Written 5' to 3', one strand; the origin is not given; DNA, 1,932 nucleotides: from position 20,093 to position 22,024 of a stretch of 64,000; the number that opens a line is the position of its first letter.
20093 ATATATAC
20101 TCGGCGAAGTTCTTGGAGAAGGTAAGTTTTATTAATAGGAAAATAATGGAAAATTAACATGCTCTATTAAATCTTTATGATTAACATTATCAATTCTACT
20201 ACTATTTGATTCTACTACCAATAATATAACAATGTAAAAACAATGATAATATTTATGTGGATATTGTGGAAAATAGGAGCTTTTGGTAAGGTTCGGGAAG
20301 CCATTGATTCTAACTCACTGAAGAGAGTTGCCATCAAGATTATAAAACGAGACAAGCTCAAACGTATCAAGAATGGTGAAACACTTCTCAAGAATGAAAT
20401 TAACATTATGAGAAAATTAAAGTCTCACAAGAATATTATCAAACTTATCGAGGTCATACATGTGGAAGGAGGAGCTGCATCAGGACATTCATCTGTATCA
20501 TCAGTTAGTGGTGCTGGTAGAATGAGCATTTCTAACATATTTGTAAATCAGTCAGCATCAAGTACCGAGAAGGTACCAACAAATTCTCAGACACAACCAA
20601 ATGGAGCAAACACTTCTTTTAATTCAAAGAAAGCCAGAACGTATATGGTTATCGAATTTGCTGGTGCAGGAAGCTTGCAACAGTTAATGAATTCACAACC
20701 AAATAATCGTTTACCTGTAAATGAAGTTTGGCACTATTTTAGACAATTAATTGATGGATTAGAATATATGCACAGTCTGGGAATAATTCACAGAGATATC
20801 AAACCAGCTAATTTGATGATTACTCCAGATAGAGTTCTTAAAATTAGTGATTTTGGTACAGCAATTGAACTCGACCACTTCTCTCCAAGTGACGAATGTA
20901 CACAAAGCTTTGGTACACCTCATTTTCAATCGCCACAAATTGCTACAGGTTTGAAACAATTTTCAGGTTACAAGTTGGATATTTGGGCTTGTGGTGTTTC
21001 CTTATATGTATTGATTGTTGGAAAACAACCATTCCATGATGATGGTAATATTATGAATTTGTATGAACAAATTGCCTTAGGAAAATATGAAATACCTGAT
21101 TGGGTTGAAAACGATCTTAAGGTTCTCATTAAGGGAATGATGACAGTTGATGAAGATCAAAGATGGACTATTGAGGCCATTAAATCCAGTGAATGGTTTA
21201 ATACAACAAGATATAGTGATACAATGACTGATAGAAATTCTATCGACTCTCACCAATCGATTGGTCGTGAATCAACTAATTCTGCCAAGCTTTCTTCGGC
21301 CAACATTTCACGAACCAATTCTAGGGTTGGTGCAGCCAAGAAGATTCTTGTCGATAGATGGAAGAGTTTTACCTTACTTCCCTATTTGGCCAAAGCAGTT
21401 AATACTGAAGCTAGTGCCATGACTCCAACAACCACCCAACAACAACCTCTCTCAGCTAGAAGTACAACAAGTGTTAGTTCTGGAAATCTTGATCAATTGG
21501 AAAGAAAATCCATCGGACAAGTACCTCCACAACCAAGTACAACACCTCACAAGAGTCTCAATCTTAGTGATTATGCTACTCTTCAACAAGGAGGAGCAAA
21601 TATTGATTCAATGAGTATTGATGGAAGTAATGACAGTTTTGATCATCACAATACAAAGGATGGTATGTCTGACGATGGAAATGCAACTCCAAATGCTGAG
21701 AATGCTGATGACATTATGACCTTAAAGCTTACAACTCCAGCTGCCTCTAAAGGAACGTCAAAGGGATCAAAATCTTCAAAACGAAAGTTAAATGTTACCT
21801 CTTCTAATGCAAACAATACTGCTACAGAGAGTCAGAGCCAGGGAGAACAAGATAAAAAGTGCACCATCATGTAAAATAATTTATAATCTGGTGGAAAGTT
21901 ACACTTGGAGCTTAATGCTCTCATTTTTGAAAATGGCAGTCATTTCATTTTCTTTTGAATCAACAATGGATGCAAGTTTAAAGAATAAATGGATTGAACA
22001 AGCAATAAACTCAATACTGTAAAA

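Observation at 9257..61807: Rare palindromic GGCGCC (E2F-like) element recurs six times, always intergenic, mostly just upstream of an ATG, including all three cilium genes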

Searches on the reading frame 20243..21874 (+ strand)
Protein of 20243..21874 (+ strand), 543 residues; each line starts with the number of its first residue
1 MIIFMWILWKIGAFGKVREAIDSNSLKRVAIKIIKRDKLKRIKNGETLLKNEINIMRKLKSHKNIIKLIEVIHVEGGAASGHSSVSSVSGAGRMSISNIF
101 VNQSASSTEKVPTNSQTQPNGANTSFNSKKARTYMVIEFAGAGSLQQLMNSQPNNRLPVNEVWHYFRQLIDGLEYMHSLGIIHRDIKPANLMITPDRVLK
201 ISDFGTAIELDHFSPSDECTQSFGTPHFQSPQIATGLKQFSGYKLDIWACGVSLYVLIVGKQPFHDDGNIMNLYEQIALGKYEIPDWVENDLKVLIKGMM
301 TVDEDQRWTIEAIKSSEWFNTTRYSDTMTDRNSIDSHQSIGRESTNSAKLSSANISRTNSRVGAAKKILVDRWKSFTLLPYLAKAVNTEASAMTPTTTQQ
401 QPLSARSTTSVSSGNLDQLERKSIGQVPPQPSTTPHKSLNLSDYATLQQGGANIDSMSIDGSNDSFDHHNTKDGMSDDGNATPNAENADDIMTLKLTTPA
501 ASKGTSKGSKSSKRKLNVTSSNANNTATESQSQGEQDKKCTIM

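Call 21: search_protein_families(library=pfam, proteins=[window:20243-21874:+], max_evalue=0.001)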
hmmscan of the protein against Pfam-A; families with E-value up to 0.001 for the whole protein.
window:20243-21874:+ (543 aa): 4 families
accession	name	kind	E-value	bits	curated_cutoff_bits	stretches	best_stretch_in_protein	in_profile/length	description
PF00069.31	Pkinase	-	9.7e-53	179.7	31.7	2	126-319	66-263/263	Protein kinase domain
PF07714.23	PK_Tyr_Ser-Thr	-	4.5e-29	102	23.1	2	129-315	72-256/258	Protein tyrosine and serine/threonine kinase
PF14531.12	Kinase-like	-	2.2e-06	27.6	25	1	168-307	153-289/289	Kinase-like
PF17667.7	Pkinase_fungal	-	0.00034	19.9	24.1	1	161-230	287-361/387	Fungal protein kinase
